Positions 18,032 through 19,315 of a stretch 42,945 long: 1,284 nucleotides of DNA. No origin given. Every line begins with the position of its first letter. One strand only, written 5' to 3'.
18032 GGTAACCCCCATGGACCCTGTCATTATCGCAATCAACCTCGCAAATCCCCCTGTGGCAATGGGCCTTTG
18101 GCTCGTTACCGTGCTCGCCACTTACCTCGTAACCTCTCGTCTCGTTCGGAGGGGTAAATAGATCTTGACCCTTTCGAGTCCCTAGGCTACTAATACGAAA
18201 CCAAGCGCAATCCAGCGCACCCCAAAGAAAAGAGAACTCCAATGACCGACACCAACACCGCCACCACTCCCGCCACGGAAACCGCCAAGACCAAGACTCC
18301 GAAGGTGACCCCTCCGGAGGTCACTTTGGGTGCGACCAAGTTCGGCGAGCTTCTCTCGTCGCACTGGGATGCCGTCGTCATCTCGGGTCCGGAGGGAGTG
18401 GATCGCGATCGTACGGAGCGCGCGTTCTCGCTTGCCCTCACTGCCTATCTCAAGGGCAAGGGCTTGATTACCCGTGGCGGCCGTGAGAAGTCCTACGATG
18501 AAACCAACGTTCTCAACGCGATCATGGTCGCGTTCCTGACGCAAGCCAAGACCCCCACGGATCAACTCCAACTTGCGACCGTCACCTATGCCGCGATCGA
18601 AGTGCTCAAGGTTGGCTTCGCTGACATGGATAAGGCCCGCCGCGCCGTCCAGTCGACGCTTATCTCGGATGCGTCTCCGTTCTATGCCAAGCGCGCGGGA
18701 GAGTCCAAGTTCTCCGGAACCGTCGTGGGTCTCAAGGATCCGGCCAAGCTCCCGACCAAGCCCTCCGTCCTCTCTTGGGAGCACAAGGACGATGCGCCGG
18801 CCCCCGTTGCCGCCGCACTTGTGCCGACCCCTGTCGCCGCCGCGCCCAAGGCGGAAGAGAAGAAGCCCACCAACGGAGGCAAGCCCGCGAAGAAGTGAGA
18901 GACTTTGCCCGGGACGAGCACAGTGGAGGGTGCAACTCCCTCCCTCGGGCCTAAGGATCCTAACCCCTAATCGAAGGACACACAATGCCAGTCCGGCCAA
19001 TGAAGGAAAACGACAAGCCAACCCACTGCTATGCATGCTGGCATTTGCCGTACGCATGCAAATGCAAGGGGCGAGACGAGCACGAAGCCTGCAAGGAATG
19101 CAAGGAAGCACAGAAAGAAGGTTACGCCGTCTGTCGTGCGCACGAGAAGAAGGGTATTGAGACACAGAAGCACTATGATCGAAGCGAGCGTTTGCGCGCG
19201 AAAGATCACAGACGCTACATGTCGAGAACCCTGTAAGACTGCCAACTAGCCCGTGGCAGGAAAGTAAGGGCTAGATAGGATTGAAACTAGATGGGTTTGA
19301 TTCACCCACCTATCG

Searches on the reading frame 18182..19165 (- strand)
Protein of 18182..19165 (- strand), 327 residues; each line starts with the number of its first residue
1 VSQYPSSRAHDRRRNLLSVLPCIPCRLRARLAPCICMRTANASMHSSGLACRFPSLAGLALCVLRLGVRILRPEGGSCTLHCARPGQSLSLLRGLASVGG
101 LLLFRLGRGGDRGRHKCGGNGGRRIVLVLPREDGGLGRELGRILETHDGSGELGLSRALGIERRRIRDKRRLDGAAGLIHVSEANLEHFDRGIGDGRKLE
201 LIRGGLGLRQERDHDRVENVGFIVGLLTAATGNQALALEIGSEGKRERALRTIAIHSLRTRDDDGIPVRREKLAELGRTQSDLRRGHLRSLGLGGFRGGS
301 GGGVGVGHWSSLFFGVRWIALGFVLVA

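Call 10: search_protein_families(library=pfam, proteins=[window:18182-19165:-], max_evalue=0.001)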
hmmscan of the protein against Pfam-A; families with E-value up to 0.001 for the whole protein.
window:18182-19165:- (327 aa): 0 families

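Call 14: search_protein_families(library=phrogs, proteins=[window:18182-19165:-], max_evalue=0.01)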
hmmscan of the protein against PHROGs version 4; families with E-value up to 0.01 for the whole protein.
window:18182-19165:- (327 aa): 0 families

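Call 33: search_solved_structures(query=window:18182-19165:-, max_evalue=1)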
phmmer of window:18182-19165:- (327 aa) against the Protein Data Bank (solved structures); distinct sequences matched with E-value up to 1: 0.
